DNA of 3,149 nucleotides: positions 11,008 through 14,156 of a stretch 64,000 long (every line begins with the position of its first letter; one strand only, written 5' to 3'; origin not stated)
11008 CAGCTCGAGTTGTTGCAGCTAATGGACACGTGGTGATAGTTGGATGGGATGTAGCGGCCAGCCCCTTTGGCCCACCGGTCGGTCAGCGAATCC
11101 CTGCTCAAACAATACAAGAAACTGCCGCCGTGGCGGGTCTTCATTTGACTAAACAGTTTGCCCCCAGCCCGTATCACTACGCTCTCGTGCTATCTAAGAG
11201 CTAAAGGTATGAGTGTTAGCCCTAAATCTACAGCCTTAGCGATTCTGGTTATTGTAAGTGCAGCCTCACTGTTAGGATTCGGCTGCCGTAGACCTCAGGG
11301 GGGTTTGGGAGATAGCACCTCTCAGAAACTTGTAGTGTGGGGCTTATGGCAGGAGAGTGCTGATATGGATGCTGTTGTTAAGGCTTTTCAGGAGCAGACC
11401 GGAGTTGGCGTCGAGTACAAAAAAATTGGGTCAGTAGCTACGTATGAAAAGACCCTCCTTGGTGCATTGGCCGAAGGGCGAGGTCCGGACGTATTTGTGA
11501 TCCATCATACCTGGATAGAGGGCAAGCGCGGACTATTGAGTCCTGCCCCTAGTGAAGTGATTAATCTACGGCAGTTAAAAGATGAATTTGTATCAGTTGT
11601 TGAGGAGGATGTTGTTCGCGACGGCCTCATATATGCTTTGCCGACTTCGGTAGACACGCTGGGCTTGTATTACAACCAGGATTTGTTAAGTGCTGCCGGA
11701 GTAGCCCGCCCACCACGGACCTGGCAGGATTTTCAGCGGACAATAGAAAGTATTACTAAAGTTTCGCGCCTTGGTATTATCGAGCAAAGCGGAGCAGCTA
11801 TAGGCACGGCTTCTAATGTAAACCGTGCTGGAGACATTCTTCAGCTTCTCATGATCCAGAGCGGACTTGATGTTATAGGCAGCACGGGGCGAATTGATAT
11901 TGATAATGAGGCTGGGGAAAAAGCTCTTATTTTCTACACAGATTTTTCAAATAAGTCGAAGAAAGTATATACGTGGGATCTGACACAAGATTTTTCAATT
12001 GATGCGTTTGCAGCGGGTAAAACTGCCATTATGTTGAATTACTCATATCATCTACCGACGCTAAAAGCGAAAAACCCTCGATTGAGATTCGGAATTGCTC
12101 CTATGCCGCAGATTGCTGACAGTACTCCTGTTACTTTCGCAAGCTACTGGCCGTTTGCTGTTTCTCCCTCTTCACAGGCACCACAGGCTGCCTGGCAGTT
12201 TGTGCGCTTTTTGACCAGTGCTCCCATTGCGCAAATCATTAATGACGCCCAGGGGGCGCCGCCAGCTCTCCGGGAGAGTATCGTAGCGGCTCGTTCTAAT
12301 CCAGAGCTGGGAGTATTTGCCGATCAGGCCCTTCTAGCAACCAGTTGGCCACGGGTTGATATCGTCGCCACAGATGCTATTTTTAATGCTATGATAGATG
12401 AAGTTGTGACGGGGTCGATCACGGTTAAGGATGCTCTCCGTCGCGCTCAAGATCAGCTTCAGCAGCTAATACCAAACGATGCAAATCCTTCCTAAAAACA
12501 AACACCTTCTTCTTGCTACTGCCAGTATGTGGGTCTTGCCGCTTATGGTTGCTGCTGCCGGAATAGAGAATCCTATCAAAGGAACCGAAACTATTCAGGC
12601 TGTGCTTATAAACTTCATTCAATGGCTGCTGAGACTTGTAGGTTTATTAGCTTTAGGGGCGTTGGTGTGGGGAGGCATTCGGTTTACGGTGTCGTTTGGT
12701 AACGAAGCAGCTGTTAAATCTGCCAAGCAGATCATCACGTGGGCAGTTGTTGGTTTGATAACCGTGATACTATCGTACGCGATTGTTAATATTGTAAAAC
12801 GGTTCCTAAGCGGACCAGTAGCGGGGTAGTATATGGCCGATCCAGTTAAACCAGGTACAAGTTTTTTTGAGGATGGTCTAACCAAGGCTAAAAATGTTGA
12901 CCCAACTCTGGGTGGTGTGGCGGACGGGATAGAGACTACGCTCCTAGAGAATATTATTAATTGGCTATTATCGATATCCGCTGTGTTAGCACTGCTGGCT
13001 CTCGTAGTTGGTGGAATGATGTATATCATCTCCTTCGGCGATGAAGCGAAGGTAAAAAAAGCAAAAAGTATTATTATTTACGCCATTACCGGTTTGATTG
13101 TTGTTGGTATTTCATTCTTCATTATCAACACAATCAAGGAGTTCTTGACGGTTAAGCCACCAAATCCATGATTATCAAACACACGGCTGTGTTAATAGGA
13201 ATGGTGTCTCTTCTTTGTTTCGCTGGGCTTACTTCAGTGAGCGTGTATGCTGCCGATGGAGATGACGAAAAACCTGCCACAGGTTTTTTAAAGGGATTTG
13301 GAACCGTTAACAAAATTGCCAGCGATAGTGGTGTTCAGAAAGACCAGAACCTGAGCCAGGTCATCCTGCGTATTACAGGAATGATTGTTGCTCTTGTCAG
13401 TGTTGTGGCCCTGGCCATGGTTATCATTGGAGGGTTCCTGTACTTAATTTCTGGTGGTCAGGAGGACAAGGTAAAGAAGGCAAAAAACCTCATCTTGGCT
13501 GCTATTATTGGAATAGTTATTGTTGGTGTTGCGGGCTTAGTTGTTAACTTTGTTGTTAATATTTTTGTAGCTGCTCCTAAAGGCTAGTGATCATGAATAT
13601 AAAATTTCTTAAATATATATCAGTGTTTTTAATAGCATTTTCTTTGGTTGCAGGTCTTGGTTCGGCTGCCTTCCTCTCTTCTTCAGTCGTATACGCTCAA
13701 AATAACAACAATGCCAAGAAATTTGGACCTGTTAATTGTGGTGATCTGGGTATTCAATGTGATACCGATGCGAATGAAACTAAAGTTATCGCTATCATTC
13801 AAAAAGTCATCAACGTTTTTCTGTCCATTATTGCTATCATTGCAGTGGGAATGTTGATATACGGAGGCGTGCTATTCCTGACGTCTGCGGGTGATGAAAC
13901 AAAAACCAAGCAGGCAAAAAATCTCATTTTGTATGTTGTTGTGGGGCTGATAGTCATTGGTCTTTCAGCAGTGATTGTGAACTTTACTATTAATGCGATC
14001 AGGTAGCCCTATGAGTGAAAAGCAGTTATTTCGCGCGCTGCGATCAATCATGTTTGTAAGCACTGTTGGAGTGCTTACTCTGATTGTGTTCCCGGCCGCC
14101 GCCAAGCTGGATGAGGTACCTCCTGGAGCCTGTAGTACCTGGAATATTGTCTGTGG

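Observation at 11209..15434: Tandem array of eight diversified VirB2/TrbC-like two-TM pilin-like genes downstream of an orphan solute-binding lipoprotein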

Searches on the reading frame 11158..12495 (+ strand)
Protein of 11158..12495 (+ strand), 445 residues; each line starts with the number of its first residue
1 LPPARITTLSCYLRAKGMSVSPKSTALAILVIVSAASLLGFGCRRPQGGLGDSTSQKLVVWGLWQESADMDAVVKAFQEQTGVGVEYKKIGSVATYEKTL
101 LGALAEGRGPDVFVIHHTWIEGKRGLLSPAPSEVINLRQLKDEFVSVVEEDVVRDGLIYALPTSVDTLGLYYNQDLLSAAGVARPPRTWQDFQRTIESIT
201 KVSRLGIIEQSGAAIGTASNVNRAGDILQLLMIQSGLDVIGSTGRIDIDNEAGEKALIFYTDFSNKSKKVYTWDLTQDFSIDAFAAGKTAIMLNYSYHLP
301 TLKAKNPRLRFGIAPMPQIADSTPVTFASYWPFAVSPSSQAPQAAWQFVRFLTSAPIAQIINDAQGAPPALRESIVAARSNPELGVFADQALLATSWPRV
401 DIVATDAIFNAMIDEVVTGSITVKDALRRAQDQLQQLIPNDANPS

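Call 3: search_protein_families(library=pfam, proteins=[window:11158-12495:+], max_evalue=1)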
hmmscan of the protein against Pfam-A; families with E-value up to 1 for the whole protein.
window:11158-12495:+ (445 aa): 5 families
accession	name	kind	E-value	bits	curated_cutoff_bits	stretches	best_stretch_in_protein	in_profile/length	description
PF01547.30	SBP_bac_1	-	3.2e-37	129.6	26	1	67-356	7-304/307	Bacterial extracellular solute-binding protein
PF13416.11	SBP_bac_8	-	6.2e-31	108.6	27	1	72-373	1-264/279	Bacterial extracellular solute-binding protein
PF13531.11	SBP_bac_11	-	3.5e-06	27.4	25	1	70-363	13-223/227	Bacterial extracellular solute-binding protein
PF13343.11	SBP_bac_6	-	0.00018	21.5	24.6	2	136-192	37-86/245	Bacterial extracellular solute-binding protein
PF05047.22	L51_S25_CI-B8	-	0.18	12.3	26.6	1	298-330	8-37/52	Mitochondrial ribosomal protein L51 / S25 / CI-B8 domain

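Call 17: find_related_loci(query=window:11209-12495:+, collection=genome_contigs, flank=10000)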
Query window:11209-12495:+ (428 aa) in genome_contigs; peptide patterns used: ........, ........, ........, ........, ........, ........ (x = any residue, [..] = any of these).
72 stretches matched a pattern; 2 encode a relative of the query (tblastn E <= 1e-3); 2 distinct loci.
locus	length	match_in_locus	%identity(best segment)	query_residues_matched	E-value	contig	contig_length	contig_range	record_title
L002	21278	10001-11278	77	1-426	0e+0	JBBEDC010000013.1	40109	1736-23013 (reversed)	MAG: Candidatus Andersenbacteria bacterium isolate LejiaF_48_14 Lejia_F_1445_length_40109_cov_9, whole genome shotgun se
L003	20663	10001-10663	23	120-336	3e-5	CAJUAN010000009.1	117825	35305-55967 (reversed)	MAG TPA_asm: uncultured Oscillospiraceae bacterium isolate MGBC124430 genome assembly, contig: MGBC124430.9, whole genom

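Call 50: search_protein_families(library=ncbifam, proteins=[window:11209-12495:+], max_evalue=0.01)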
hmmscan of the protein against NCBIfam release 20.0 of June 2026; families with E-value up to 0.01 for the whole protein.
window:11209-12495:+ (428 aa): 5 families
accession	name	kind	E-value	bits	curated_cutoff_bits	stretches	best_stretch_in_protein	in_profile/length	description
NF007011.0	PRK09474.1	equivalog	7.3e-19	67.8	291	1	38-418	30-395/396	maltose/maltodextrin ABC transporter substrate-binding protein MalE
NF053763.1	ABCarbgalBndGanS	equivalog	2.7e-14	52.7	700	1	35-184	35-181/420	galactooligosaccharide ABC transporter substrate-binding protein GanS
TIGR03850.1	bind_CPR_0540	equivalog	1.3e-07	30.6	299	0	125-176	135-185/437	carbohydrate ABC transporter substrate-binding protein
NF008211.0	PRK10974.1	equivalog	3.4e-05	22.6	411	1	137-306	134-299/439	sn-glycerol-3-phosphate ABC transporter substrate-binding protein UgpB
TIGR03851.1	chitin_NgcE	equivalog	0.0011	18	399.65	1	121-183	133-194/450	N-acetylglucosamine/diacetylchitobiose ABC transporter substrate-binding protein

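Call 63: find_homologous_proteins(query=window:11209-12495:+, max_evalue=1e-10)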
Query window:11209-12495:+ (428 aa): 409 proteins with E <= 1e-10 among 8000 candidates; the best 120 are listed.
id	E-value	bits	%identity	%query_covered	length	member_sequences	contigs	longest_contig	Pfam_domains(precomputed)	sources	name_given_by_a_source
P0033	4.6e-279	943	100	100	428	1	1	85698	PF13531.12,PF13416.12,PF01547.31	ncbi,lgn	ncbi:MAG: extracellular solute-binding protein [Candidatus Andersenbacteria bacterium]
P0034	4.3e-220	749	77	100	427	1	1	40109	PF13416.12,PF01547.31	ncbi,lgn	ncbi:MAG: extracellular solute-binding protein [Candidatus Andersenbacteria bacterium]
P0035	3.4e-218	742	77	98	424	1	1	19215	PF13416.12,PF01547.31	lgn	-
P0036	1.1e-196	672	72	94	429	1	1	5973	PF13531.12,PF13416.12,PF01547.31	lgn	-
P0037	1.1e-195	668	71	96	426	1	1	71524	PF13416.12,PF01547.31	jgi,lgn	-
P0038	2.0e-195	668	70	99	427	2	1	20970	PF13416.12,PF01547.31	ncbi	-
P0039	4.1e-192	657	67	99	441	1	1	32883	PF13416.12,PF01547.31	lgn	-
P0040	5.4e-191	653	70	96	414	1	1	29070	PF13531.12,PF13416.12,PF01547.31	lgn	-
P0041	4.0e-189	647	69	97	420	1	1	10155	PF13416.12,PF01547.31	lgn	-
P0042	4.1e-189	647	68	97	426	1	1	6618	PF13531.12,PF13416.12,PF01547.31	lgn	-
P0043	6.4e-187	639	67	97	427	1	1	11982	PF13531.12,PF13416.12,PF01547.31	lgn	-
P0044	2.7e-186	637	66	96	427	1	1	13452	PF13416.12,PF01547.31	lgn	-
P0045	5.7e-186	636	65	98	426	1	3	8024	PF13531.12,PF13416.12,PF01547.31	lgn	-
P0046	2.0e-185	635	67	96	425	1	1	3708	PF13416.12,PF01547.31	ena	-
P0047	4.9e-185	633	67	96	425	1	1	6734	PF13531.12,PF13416.12,PF01547.31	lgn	-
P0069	9.3e-177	606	65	96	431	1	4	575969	PF13416.12,PF01547.31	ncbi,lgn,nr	ncbi:MAG: extracellular solute-binding protein [Candidatus Andersenbacteria bacterium]|nr:extracellu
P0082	1.5e-173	595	63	96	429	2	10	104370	PF13531.12,PF13416.12,PF01547.31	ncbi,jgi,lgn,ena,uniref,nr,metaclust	ncbi:MAG: hypothetical protein A3C02_02060 [Candidatus Andersenbacteria bacterium RIFCSPHIGHO2_02_FU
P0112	2.6e-169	581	60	97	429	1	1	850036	PF13416.12,PF01547.31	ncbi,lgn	-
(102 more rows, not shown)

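Call 64: find_encoding_contigs(protein=P0112, flank=10000, max_places=1)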
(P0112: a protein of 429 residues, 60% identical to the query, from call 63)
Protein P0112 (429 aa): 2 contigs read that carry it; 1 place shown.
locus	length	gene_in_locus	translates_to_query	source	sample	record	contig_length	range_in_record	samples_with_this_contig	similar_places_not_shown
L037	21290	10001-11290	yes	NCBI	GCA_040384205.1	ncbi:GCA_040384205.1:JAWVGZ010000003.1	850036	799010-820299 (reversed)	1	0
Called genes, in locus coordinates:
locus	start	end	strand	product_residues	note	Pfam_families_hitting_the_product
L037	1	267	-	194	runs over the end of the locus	PF00574:CLP_protease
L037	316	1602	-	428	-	PF05697:Trigger_N, PF00254:FKBP_C, PF05698:Trigger_C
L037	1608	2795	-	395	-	PF08529:NusA_N, PF00575:S1 (weak), PF13184:KH_NusA_1st, PF26594:KH_NusA_2nd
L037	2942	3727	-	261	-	PF13246:Cation_ATPase (weak)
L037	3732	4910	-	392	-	PF04932:Wzy_C (weak)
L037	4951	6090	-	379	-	PF00575:S1 (weak), PF23459:S1_RRP5 (faint), PF21710:Spt6_S1 (faint), PF00575:S1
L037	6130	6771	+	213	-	PF13483:Lactamase_B_3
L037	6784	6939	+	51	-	-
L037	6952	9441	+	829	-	PF00521:DNA_topoisoIV, PF03989:DNA_gyraseA_C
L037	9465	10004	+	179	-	PF01209:Ubie_methyltran, PF13847:Methyltransf_31, PF08241:Methyltransf_11, PF08242:Methyltransf_12, PF13649:Methyltransf_25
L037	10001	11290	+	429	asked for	PF01547:SBP_bac_1, PF13416:SBP_bac_8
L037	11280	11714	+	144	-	PF18895:T4SS_pilin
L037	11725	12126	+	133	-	PF04956:TrbC (faint), PF18895:T4SS_pilin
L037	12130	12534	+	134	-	PF18895:T4SS_pilin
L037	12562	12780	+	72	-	-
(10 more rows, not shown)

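Call 65: find_encoding_contigs(protein=P0069, flank=10000, max_places=1)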
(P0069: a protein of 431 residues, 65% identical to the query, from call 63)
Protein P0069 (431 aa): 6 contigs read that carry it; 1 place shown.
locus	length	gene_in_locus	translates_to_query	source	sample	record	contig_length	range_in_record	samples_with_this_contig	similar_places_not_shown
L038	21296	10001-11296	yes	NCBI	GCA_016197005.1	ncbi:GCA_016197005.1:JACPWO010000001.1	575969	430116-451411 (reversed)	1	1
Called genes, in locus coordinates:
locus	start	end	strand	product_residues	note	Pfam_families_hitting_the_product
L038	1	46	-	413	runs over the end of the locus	PF08529:NusA_N, PF00575:S1 (weak), PF13184:KH_NusA_1st, PF26594:KH_NusA_2nd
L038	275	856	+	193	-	PF13521:AAA_28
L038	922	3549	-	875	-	PF00690:Cation_ATPase_N, PF00122:E1-E2_ATPase, PF00702:Hydrolase, PF13246:Cation_ATPase, PF00689:Cation_ATPase_C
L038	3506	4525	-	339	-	-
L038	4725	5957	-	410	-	PF21710:Spt6_S1 (faint), PF23459:S1_RRP5 (faint), PF21543:CvfB_2nd (faint), PF00575:S1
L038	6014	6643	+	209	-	PF13483:Lactamase_B_3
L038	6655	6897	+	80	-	-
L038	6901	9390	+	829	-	PF00521:DNA_topoisoIV, PF03989:DNA_gyraseA_C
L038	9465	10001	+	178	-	PF01209:Ubie_methyltran, PF13847:Methyltransf_31, PF13649:Methyltransf_25, PF08241:Methyltransf_11, PF08242:Methyltransf_12 (weak)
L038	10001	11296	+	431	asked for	PF01547:SBP_bac_1, PF13416:SBP_bac_8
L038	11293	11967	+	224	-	PF18895:T4SS_pilin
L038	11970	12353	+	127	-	PF04956:TrbC (weak), PF18895:T4SS_pilin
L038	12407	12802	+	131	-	PF04956:TrbC (weak), PF18895:T4SS_pilin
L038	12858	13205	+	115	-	PF04956:TrbC (weak), PF18895:T4SS_pilin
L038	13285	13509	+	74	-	-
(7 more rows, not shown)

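Call 68: find_encoding_contigs(protein=P0082, flank=6000, max_places=4)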
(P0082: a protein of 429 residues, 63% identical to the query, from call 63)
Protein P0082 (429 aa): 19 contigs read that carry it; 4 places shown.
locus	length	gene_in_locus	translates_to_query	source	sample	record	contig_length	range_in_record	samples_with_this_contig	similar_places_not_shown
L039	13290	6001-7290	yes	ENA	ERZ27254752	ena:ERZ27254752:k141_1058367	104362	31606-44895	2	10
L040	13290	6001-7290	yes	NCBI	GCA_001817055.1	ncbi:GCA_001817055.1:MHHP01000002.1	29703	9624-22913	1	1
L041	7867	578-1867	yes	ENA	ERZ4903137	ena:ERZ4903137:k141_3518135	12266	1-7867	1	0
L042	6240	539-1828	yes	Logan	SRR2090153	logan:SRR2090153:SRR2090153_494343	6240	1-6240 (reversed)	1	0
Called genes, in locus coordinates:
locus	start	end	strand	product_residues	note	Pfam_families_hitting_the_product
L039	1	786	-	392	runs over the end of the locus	-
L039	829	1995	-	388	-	PF00575:S1 (weak), PF23459:S1_RRP5 (faint), PF00575:S1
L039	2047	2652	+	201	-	PF13483:Lactamase_B_3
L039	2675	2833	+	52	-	-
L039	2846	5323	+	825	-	PF00521:DNA_topoisoIV, PF03989:DNA_gyraseA_C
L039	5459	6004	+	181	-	PF01209:Ubie_methyltran, PF13847:Methyltransf_31, PF08241:Methyltransf_11, PF08242:Methyltransf_12 (weak), PF13649:Methyltransf_25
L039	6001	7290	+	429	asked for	PF01547:SBP_bac_1, PF13416:SBP_bac_8, PF13531:SBP_bac_11 (faint)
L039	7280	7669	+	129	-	PF04956:TrbC (weak), PF18895:T4SS_pilin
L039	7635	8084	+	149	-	PF18895:T4SS_pilin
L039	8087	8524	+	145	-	PF18895:T4SS_pilin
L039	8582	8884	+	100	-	PF18895:T4SS_pilin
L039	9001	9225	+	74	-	-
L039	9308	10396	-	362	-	-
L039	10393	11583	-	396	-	-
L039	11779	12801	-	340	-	-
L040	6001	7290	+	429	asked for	PF01547:SBP_bac_1, PF13416:SBP_bac_8, PF13531:SBP_bac_11 (faint)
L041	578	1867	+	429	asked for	PF01547:SBP_bac_1, PF13416:SBP_bac_8, PF13531:SBP_bac_11 (faint)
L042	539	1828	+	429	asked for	PF01547:SBP_bac_1, PF13416:SBP_bac_8, PF13531:SBP_bac_11 (faint)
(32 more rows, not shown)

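Call 95: search_solved_structures(query=window:11209-12495:+, max_evalue=0.001)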
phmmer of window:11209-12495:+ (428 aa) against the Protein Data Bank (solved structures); distinct sequences matched with E-value up to 0.001: 487 (the best 60 are shown).
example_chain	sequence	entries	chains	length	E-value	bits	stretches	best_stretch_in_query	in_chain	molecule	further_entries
5ci5_A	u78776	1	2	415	1.8e-19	73.2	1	51-419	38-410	Extracellular solute-binding protein family 1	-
8jbg_B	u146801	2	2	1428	5.6e-17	65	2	37-415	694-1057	Neuromedin-K receptor (NK3R-pFastbac1) | NK3R-pFastbac1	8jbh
9vus_A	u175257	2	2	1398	8e-17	64.4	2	32-414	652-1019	Soluble cytochrome b562,2-oxoglutarate receptor 1,Soluble cytochrome b562,2-oxoglutarate r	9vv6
1eu8_A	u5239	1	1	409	6.5e-16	61.4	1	55-421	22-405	TREHALOSE/MALTOSE BINDING PROTEIN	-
6dts_A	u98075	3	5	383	1.3e-14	57.1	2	267-421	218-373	maltose-binding protein MalE2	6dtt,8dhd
1urd_A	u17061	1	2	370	1.4e-14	57.1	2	86-177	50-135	MALTOSE-BINDING PROTEIN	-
1urg_A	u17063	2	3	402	1.4e-14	57.1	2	85-177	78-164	MALTOSE-BINDING PROTEIN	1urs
7nbz_A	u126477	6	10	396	1.5e-14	57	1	136-419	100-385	Sulfoquinovosyl binding protein | Sulfoquinovosyl glycerol-binding protein SmoF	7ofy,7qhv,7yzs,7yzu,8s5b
2fnc_A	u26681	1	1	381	1.7e-14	56.7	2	267-421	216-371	maltose ABC transporter, periplasmic maltose-binding protein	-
4r9f_A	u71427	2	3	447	2e-14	56.6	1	10-346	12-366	MBP1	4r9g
6jam_A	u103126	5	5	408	3.2e-14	55.9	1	53-341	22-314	ABC transporter, periplasmic substrate-binding protein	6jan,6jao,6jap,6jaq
6jal_A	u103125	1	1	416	3.4e-14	55.8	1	53-340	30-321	ABC transporter, periplasmic substrate-binding protein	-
6j9w_A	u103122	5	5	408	3.4e-14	55.8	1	53-340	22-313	ABC transporter, periplasmic substrate-binding protein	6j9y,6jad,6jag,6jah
6jar_A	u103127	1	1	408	4.9e-14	55.3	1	53-340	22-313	ABC transporter, periplasmic substrate-binding protein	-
2gha_A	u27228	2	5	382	1.5e-13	53.7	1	40-421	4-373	maltose ABC transporter, periplasmic maltose-binding protein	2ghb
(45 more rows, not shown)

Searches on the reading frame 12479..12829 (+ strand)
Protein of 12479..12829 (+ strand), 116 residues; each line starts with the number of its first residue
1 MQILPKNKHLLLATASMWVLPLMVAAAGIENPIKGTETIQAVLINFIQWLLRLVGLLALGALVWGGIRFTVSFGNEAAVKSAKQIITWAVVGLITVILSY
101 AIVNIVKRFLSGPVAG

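Call 3: search_protein_families(library=pfam, proteins=[window:12479-12829:+], max_evalue=1)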
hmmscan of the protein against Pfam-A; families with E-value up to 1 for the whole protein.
window:12479-12829:+ (116 aa): 2 families
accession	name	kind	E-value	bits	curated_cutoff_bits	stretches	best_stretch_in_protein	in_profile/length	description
PF18895.5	T4SS_pilin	-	1.3e-09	38.5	26.6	1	36-106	2-71/71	Type IV secretion system pilin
PF10225.14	NEMP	-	0.7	9.9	28.7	0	40-57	123-140/249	NEMP family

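Call 74: search_protein_families(library=phrogs, proteins=[window:12479-12829:+], max_evalue=0.01)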
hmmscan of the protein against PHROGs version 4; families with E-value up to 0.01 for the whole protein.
window:12479-12829:+ (116 aa): 0 families

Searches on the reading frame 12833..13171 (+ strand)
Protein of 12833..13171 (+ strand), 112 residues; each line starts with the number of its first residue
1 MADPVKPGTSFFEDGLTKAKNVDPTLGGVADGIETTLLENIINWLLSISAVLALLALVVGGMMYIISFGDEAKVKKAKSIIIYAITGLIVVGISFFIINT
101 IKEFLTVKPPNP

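Call 3: search_protein_families(library=pfam, proteins=[window:12833-13171:+], max_evalue=1)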
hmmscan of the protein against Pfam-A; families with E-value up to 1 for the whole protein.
window:12833-13171:+ (112 aa): 6 families
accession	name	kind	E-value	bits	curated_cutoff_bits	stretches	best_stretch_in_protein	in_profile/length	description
PF18895.5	T4SS_pilin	-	1.3e-11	44.9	26.6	1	35-100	6-70/71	Type IV secretion system pilin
PF19506.4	DUF6040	-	8.6e-07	29.1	23.4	1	15-107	113-204/233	Family of unknown function (DUF6040)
PF19607.4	DUF6112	-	0.014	15.7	25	1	22-99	3-79/88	Family of unknown function (DUF6112)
PF04893.22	Yip1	-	0.023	15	28.6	1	41-98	50-117/173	Yip1 domain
PF01578.25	Cytochrom_C_asm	-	0.062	13.4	29.9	1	51-105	159-211/212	Cytochrome C assembly protein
PF04746.17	DUF575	-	0.93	10.2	25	0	36-77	7-48/101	Protein of unknown function (DUF575)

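Call 50: search_protein_families(library=ncbifam, proteins=[window:12833-13171:+], max_evalue=0.01)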
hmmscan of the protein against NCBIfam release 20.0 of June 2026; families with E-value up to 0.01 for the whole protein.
window:12833-13171:+ (112 aa): 2 families
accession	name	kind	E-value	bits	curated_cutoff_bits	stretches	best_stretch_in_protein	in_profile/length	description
NF045890.1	conj_pls20_p028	equivalog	0.00014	20.9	150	1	33-105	53-120/377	pLS20_p028 family conjugation system transmembrane protein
NF045849.1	ICE_MMCAP2_0565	equivalog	0.0019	17.8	40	1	38-102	13-77/80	Mbov_0395 family pilin-like conjugal transfer protein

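Call 74: search_protein_families(library=phrogs, proteins=[window:12833-13171:+], max_evalue=0.01)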
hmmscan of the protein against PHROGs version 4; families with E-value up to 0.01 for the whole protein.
window:12833-13171:+ (112 aa): 1 family
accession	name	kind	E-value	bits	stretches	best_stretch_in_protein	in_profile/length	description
phrog_24226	-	unknown function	0.0021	18.7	1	45-102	4-58/222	-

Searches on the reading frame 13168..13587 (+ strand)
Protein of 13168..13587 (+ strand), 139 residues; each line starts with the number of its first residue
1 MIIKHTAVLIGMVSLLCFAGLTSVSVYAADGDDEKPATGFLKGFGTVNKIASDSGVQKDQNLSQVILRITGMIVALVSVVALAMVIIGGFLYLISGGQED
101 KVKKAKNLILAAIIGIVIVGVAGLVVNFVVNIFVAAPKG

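Call 3: search_protein_families(library=pfam, proteins=[window:13168-13587:+], max_evalue=1)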
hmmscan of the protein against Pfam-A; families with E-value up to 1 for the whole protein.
window:13168-13587:+ (139 aa): 4 families
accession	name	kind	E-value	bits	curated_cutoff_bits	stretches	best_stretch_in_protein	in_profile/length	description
PF18895.5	T4SS_pilin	-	5.9e-11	42.7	26.6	1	59-129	2-71/71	Type IV secretion system pilin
PF07264.17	EI24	-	0.0017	19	32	1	11-135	22-146/199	Sulfate transporter CysZ/Etoposide-induced protein 2.4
PF15111.12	TMEM101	-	0.042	13.8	27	1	76-130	101-154/252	TMEM101 protein family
PF02417.20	Chromate_transp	-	0.3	11.5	28.6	1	66-128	67-130/166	Chromate transporter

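Call 74: search_protein_families(library=phrogs, proteins=[window:13168-13587:+], max_evalue=0.01)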
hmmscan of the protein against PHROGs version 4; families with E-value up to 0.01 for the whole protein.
window:13168-13587:+ (139 aa): 1 family
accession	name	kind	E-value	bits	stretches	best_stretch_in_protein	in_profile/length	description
phrog_200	-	other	0.0068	16.5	0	56-124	26-100/379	lipoprotein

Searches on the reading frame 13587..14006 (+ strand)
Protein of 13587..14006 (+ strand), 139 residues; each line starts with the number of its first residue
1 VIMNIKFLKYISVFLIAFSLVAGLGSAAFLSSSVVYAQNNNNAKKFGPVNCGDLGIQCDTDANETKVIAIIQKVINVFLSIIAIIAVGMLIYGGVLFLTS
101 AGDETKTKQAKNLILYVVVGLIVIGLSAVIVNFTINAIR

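Call 3: search_protein_families(library=pfam, proteins=[window:13587-14006:+], max_evalue=1)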
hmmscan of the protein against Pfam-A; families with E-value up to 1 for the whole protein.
window:13587-14006:+ (139 aa): 10 families
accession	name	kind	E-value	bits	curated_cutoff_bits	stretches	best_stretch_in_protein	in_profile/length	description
PF18895.5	T4SS_pilin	-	2.3e-11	44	26.6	1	69-133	7-70/71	Type IV secretion system pilin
PF04290.18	DctQ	-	0.0016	18.8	28.3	1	69-138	59-127/132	Tripartite ATP-independent periplasmic transporters, DctQ component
PF04956.18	TrbC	-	0.0077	16.9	27.9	1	26-133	19-97/98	TrbC/VIRB2 pilin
PF23396.1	DUF7103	-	0.022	15.2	27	1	77-127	29-79/159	Family of unknown function (DUF7103)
PF19607.4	DUF6112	-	0.14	12.5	25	1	65-135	10-82/88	Family of unknown function (DUF6112)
PF05987.18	DUF898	-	0.17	11.4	28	1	68-130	178-240/336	Bacterial protein of unknown function (DUF898)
PF11857.13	DUF3377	-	0.36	11.2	26.5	0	54-91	13-50/72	Domain of unknown function (DUF3377)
PF17280.7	DUF5345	-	0.6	10.7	27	1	100-131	28-59/77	Family of unknown function (DUF5345)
PF06781.17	CrgA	-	0.77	10.4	24.8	1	105-134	26-55/89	Cell division protein CrgA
PF04515.18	Choline_transpo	-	1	9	26.9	1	67-138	244-310/326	Plasma-membrane choline transporter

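Call 74: search_protein_families(library=phrogs, proteins=[window:13587-14006:+], max_evalue=0.01)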
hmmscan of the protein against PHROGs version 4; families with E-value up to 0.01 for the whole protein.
window:13587-14006:+ (139 aa): 0 families
